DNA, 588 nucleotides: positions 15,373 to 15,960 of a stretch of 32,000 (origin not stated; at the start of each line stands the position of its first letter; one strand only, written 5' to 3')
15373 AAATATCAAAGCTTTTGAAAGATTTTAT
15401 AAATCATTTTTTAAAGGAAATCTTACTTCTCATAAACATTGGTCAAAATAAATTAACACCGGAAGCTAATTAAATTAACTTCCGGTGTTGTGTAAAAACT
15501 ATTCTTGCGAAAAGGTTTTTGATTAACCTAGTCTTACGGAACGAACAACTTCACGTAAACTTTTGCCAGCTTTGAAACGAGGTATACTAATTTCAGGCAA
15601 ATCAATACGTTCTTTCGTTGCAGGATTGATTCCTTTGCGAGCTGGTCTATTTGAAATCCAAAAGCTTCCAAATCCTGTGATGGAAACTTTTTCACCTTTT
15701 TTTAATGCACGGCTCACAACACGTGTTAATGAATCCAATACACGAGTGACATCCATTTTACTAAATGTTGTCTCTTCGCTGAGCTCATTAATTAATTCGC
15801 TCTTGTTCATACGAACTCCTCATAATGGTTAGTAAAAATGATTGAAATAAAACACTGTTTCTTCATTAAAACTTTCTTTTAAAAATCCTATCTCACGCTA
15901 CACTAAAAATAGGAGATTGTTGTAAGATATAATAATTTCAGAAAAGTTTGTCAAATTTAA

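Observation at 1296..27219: Family of GC-rich hairpin repeats locked to the 3' ends of genes, sometimes providing the stop codon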

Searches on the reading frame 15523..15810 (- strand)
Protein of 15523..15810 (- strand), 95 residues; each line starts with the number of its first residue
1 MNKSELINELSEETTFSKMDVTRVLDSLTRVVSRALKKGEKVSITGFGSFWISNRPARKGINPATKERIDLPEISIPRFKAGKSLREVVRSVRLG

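Call 66: search_protein_families(library=pfam, proteins=[window:15523-15810:-], max_evalue=0.001)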
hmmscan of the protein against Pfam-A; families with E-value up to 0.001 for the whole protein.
window:15523-15810:- (95 aa): 5 families
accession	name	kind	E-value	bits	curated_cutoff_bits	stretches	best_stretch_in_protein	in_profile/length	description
PF00216.26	Bac_DNA_binding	-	3.8e-29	101.2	22.4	1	1-89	1-89/90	Bacterial DNA-binding protein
PF18291.6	HU-HIG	-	3.2e-10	40.6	26.2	1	2-91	33-120/125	HU domain fused to wHTH, Ig, or Glycine-rich motif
PF14908.11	HU-CCDC81_euk_1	-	0.00012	22.5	26.1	1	14-58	17-57/89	CCDC81 eukaryotic HU domain 1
PF18289.6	HU-CCDC81_euk_2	-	0.00031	21.1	26.1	1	8-55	8-57/75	CCDC81 eukaryotic HU domain 2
PF14848.11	HU-DNA_bdg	-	0.00099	19.6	30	0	3-93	31-118/124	DNA-binding domain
